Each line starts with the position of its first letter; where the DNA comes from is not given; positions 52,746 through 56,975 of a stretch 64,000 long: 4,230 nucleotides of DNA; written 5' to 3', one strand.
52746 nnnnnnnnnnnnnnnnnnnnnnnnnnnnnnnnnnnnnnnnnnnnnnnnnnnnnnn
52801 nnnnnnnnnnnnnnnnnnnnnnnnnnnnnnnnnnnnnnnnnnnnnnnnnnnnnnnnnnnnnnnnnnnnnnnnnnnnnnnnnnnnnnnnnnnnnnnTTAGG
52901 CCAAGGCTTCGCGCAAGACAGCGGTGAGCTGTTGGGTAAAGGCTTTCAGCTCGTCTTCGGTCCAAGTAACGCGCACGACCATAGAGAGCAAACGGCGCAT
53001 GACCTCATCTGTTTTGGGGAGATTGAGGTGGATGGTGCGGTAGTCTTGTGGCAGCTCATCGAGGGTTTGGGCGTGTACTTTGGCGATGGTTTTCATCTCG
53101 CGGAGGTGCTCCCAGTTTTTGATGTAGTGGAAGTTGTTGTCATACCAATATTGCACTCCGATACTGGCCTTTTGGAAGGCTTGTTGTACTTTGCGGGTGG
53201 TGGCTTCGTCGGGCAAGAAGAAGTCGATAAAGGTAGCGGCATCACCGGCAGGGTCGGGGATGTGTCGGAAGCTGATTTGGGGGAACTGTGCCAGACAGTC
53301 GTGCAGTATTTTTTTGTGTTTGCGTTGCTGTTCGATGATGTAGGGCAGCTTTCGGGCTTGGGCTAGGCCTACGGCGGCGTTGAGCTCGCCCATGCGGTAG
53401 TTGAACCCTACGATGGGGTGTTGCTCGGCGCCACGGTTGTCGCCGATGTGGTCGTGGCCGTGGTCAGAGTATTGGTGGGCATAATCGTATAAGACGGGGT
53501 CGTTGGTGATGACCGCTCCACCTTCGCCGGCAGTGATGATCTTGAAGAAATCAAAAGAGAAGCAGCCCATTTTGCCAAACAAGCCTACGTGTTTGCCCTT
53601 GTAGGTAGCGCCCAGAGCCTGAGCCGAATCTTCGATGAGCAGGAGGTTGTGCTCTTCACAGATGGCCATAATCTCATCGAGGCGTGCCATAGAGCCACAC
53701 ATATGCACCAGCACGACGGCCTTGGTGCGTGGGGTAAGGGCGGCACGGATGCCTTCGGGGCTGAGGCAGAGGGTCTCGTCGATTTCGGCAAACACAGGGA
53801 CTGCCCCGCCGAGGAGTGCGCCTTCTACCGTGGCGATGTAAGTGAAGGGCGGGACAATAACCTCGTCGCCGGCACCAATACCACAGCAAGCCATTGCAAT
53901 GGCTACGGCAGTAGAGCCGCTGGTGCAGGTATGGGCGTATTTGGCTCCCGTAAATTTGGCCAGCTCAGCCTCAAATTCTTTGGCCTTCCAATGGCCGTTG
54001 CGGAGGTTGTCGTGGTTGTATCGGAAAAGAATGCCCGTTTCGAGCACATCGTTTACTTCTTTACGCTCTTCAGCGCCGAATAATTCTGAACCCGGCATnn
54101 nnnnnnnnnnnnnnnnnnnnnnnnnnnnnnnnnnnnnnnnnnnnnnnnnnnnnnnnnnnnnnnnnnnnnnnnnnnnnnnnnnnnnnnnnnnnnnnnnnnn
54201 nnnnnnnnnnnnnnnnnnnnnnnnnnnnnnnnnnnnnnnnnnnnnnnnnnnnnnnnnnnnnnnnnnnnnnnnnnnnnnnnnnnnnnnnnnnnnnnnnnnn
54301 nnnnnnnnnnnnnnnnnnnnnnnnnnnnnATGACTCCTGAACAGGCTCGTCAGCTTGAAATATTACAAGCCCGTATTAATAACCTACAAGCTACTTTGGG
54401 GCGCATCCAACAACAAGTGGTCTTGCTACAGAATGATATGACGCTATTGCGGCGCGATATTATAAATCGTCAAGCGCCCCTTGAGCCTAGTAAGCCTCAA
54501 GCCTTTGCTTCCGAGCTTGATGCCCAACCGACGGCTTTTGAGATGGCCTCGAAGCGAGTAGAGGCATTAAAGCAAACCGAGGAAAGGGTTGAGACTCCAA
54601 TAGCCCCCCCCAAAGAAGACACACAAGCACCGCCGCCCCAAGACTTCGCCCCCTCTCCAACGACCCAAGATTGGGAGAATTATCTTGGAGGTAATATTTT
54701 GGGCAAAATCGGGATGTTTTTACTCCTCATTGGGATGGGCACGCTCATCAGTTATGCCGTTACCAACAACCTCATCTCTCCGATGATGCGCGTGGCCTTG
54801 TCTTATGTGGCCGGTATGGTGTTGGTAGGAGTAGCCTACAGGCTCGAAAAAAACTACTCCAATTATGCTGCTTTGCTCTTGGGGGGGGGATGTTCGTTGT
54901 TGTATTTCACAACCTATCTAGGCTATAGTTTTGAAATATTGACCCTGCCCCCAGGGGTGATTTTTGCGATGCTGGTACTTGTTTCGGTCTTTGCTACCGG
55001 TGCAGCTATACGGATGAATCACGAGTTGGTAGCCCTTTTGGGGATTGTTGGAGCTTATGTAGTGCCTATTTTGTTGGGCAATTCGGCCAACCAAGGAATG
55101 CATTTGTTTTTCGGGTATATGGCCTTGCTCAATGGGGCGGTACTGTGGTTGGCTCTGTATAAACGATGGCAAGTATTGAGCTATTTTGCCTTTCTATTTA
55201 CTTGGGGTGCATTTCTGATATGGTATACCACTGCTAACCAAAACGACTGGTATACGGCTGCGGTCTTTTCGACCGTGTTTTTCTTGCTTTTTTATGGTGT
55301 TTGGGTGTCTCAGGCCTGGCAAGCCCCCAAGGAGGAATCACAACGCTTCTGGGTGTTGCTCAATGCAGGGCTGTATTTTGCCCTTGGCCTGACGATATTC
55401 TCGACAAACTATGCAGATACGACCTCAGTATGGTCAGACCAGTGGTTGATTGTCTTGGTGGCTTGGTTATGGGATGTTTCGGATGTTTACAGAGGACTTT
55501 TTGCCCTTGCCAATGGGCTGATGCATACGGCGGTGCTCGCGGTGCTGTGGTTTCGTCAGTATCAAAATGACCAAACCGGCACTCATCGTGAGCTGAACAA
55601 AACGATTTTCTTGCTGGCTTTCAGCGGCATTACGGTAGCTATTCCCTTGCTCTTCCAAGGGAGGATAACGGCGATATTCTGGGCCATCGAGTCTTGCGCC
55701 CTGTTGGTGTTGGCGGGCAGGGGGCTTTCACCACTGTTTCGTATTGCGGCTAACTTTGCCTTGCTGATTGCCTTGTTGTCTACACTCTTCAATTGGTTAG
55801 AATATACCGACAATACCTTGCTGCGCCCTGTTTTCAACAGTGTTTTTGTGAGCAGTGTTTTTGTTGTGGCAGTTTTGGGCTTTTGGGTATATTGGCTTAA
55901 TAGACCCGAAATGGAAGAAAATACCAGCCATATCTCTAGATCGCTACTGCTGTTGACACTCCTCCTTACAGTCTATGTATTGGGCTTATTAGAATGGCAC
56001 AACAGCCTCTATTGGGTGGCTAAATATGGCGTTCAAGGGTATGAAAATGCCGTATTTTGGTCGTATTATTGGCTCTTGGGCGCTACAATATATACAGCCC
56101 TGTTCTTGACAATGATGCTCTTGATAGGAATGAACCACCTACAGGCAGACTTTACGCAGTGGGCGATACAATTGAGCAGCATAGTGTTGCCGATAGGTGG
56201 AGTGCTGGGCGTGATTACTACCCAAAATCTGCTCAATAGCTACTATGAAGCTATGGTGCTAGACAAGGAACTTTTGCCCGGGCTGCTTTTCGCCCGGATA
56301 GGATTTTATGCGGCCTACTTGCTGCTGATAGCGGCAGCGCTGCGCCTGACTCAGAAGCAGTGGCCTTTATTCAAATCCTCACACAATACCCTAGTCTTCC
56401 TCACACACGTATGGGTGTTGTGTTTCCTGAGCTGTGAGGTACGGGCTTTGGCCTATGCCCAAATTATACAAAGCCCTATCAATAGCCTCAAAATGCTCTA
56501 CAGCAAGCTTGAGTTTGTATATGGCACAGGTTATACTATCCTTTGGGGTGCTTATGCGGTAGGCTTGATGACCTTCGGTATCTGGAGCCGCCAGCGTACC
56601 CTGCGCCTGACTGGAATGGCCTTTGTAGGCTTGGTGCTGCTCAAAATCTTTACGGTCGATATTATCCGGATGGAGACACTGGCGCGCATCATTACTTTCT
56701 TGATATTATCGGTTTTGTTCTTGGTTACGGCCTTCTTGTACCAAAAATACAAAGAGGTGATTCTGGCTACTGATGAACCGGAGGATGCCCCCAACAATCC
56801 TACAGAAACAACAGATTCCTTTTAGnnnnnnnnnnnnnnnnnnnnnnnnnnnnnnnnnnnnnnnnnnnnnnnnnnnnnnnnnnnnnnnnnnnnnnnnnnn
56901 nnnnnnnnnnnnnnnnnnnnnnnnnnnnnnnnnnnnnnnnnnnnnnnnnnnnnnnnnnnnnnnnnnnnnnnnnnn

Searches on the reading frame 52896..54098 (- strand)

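Call 15: search_protein_families(library=ncbifam, proteins=[window:52896-54098:-], max_evalue=0.00001)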
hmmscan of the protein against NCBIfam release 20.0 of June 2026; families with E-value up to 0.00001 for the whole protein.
window:52896-54098:- (400 aa): 12 families
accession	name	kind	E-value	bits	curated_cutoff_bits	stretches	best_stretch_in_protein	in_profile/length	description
TIGR04181.1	NHT_00031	hypoth_equivalog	5.7e-63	213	420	1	39-333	32-339/359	LegC family aminotransferase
TIGR03588.1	PseC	equivalog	1.3e-57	195.4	423.5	1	31-320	25-328/380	UDP-4-amino-4,6-dideoxy-N-acetyl-beta-L-altrosamine transaminase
NF008687.0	PRK11706.1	equivalog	2.5e-50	171.3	375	1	40-320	34-321/375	dTDP-4-amino-4,6-dideoxygalactose transaminase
NF011936.0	PRK15407.1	equivalog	9.1e-46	156.4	423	2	35-217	64-254/440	lipopolysaccharide biosynthesis protein RfbH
NF008658.2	PRK11658.1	equivalog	7.2e-44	150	631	1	37-273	33-275/379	UDP-4-amino-4-deoxy-L-arabinose aminotransferase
TIGR04427.1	PLP_DesI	equivalog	1.2e-42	146.5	650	1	28-278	43-286/390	dTDP-4-dehydro-6-deoxyglucose aminotransferase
TIGR02379.1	ECA_wecE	subfamily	5.3e-41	140.6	434.85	1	39-315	33-317/376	dTDP-4-amino-4,6-dideoxy-D-glucose transaminase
NF005816.0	PRK07682.1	equivalog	3.2e-09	35.9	620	1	60-171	98-215/390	aminotransferase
NF004621.0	PRK05957.1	equivalog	4.7e-09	35.5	498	1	59-160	95-202/389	pyridoxal phosphate-dependent aminotransferase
NF005732.0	PRK07550.1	equivalog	4.6e-06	25.9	366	1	58-158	98-206/389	aminotransferase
NF041364.1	GntC_guanitoxin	equivalog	6.6e-06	25.2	415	0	59-159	66-175/356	guanitoxin biosynthesis PLP-dependent (S)-gamma-hydroxy-L-arginine cyclodehydratase GntC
TIGR01977.1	am_tr_V_EF2568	hypoth_equivalog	9.5e-06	24.9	377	0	39-164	46-180/376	cysteine desulfurase family protein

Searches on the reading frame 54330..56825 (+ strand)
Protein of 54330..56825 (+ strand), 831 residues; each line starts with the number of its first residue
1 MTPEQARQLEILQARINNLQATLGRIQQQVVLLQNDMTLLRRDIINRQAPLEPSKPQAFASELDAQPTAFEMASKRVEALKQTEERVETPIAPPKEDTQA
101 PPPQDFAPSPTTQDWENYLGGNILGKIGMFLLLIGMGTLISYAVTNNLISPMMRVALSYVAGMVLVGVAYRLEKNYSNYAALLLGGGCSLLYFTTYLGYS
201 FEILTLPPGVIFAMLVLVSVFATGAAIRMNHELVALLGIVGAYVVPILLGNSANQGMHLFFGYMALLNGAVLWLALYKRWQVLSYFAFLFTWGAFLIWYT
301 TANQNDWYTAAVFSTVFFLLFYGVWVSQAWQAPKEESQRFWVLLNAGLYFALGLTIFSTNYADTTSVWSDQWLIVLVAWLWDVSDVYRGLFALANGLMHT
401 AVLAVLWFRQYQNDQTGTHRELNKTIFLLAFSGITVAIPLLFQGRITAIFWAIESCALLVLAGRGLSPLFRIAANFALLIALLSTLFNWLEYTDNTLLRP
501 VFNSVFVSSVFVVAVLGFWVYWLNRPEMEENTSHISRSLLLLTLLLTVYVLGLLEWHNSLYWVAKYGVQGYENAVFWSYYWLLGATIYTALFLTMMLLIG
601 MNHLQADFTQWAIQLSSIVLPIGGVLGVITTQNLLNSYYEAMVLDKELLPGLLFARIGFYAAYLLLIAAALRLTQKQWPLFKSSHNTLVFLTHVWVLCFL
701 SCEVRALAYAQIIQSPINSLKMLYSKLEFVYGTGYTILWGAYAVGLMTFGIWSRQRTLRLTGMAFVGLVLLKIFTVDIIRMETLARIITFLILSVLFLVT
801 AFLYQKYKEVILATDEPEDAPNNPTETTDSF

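Call 9: find_encoding_contigs(protein=window:54330-56825:+, flank=3000, max_places=4)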
Protein window:54330-56825:+ (831 aa): 1 contig read that carries it; 1 place shown.
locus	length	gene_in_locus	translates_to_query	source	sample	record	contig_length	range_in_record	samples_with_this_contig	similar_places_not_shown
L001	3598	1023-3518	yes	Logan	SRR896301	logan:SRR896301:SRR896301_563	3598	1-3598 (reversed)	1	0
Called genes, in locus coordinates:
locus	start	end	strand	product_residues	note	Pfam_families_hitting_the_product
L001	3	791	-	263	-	?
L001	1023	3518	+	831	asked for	PF10101:DUF2339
